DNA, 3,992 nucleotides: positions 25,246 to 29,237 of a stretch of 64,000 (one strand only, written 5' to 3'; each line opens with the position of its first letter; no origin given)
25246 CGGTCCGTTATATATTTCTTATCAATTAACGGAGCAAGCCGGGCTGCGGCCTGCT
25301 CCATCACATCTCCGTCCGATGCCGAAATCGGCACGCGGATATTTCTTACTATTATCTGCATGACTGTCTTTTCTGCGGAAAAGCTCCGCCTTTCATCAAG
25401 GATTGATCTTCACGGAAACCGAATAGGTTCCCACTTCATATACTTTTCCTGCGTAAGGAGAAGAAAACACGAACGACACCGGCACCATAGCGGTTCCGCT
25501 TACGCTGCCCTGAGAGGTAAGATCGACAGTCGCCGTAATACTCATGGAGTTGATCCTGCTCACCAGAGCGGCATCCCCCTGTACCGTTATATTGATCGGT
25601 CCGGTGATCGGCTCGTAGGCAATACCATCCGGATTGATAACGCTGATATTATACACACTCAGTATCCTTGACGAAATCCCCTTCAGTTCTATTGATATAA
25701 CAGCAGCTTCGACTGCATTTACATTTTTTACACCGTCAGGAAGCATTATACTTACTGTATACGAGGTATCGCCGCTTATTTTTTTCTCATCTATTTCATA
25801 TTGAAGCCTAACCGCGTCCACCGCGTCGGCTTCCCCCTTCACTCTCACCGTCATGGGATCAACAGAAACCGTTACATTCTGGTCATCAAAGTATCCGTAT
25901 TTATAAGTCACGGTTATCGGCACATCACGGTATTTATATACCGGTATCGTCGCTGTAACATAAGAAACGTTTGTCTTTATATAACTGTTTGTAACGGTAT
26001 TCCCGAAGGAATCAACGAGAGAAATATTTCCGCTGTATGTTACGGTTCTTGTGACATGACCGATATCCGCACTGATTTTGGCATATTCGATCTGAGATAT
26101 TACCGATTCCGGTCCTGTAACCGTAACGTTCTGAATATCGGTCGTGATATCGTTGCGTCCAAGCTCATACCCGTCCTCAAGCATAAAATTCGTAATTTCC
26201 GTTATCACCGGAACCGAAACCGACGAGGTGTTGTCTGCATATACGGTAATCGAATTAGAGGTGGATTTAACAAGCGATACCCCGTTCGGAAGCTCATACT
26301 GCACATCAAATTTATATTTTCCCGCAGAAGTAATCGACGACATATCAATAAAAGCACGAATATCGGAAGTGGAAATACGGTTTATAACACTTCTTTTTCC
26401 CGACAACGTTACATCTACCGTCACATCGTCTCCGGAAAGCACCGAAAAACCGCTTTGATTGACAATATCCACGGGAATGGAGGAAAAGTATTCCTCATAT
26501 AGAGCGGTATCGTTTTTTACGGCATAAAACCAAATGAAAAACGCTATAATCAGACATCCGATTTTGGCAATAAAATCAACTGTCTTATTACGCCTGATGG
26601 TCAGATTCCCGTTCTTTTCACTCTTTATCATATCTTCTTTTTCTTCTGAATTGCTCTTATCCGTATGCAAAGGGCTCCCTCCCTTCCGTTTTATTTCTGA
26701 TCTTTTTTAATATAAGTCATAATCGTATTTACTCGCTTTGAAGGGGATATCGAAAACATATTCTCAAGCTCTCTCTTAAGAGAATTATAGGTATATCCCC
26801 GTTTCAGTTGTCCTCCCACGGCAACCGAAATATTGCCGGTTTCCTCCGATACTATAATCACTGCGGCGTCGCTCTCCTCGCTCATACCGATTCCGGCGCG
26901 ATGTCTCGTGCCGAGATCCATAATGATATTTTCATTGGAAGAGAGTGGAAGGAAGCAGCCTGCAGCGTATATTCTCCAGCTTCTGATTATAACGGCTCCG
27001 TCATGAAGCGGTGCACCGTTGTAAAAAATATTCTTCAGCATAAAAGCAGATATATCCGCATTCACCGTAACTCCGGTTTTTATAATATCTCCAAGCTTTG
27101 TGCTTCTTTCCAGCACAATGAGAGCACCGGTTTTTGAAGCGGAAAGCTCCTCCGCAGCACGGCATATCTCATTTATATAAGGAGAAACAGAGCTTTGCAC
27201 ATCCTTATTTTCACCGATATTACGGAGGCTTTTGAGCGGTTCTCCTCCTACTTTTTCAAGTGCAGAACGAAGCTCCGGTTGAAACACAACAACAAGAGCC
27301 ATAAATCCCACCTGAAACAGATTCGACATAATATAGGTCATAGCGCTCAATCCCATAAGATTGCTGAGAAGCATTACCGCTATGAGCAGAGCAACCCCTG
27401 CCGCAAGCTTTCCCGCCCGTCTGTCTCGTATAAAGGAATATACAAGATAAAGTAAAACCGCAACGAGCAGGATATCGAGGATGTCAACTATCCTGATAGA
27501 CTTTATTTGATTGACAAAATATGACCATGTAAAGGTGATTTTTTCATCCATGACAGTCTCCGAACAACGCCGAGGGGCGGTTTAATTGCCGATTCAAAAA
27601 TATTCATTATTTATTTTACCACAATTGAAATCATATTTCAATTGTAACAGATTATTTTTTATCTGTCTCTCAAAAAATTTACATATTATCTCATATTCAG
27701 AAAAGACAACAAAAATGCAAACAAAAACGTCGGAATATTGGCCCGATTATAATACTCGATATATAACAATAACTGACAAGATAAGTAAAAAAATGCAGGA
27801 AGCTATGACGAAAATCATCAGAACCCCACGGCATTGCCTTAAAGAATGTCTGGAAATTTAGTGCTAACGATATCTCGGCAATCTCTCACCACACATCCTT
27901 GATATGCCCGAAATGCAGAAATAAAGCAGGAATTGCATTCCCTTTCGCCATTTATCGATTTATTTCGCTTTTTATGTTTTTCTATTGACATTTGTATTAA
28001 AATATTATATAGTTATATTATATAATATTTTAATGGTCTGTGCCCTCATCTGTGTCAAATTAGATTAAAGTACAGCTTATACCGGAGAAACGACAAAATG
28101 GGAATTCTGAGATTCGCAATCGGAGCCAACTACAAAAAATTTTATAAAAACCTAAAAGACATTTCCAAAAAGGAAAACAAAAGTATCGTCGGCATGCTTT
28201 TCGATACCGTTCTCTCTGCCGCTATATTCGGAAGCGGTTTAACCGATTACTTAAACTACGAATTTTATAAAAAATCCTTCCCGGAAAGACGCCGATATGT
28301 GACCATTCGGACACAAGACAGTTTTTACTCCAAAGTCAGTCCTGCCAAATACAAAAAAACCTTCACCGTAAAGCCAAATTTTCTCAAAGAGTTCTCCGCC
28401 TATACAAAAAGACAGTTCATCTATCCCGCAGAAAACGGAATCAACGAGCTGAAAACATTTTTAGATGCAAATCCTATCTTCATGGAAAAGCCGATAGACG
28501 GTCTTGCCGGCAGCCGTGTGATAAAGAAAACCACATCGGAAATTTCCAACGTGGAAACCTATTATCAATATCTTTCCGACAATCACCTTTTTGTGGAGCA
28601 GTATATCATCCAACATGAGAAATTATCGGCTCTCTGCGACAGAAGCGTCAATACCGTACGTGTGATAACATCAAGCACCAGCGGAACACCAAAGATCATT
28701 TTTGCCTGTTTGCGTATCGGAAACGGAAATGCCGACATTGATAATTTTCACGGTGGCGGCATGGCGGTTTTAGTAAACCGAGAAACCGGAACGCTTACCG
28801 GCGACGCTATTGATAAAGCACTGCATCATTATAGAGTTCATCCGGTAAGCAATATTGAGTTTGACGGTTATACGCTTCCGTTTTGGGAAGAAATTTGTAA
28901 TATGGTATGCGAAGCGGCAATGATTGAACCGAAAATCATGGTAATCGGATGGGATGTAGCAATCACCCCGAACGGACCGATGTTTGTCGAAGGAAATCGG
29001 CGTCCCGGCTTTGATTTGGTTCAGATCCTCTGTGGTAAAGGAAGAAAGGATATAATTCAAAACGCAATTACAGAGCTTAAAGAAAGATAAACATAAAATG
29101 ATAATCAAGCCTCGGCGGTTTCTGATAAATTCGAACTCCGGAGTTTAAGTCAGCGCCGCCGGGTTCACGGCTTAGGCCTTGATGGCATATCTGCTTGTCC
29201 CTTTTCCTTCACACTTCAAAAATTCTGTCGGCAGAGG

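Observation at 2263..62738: Family A: a very dense TTAA-flanked MITE-like repeat (at least 15 copies in 64 kb)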

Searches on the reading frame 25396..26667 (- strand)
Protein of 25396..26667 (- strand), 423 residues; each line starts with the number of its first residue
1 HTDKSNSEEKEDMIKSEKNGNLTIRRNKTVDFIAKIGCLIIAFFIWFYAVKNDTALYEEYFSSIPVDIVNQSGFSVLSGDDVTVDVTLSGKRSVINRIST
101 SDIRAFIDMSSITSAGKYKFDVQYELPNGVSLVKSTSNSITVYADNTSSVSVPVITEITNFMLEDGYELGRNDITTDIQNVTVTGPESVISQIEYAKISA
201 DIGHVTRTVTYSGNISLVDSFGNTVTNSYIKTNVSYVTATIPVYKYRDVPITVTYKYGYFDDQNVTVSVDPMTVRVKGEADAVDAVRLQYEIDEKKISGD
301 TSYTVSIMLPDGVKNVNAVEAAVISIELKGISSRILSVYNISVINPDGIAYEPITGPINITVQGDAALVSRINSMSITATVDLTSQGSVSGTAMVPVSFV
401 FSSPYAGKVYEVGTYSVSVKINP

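Call 60: search_protein_families(library=pfam, proteins=[window:25396-26667:-])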
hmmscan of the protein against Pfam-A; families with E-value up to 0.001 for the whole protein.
window:25396-26667:- (423 aa): 1 family
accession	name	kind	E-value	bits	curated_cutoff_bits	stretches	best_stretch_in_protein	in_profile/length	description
PF07949.17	YbbR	-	4.4e-24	85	22.3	3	65-142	2-79/81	YbbR-like protein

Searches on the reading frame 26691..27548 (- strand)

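Call 60: search_protein_families(library=pfam, proteins=[window:26691-27548:-])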
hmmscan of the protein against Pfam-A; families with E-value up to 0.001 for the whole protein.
window:26691-27548:- (285 aa): 2 families
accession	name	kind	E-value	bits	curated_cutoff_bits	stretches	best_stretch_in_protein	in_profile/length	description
PF02457.21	DAC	-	3.9e-44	149.5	27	1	130-247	2-118/119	DisA bacterial checkpoint controller nucleotide-binding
PF19293.4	CdaA_N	-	6.6e-14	52.3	23.8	1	16-92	3-80/81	CdaA N-terminal transmembrane domain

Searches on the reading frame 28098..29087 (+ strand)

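Call 12: search_protein_families(library=pfam, proteins=[window:28098-29087:+])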
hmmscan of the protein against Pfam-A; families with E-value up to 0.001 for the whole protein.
window:28098-29087:+ (330 aa): 1 family
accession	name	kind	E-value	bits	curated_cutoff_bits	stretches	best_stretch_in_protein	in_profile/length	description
PF14397.11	ATPgrasp_ST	-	2e-43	149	31.4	1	113-319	47-272/278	Sugar-transfer associated ATP-grasp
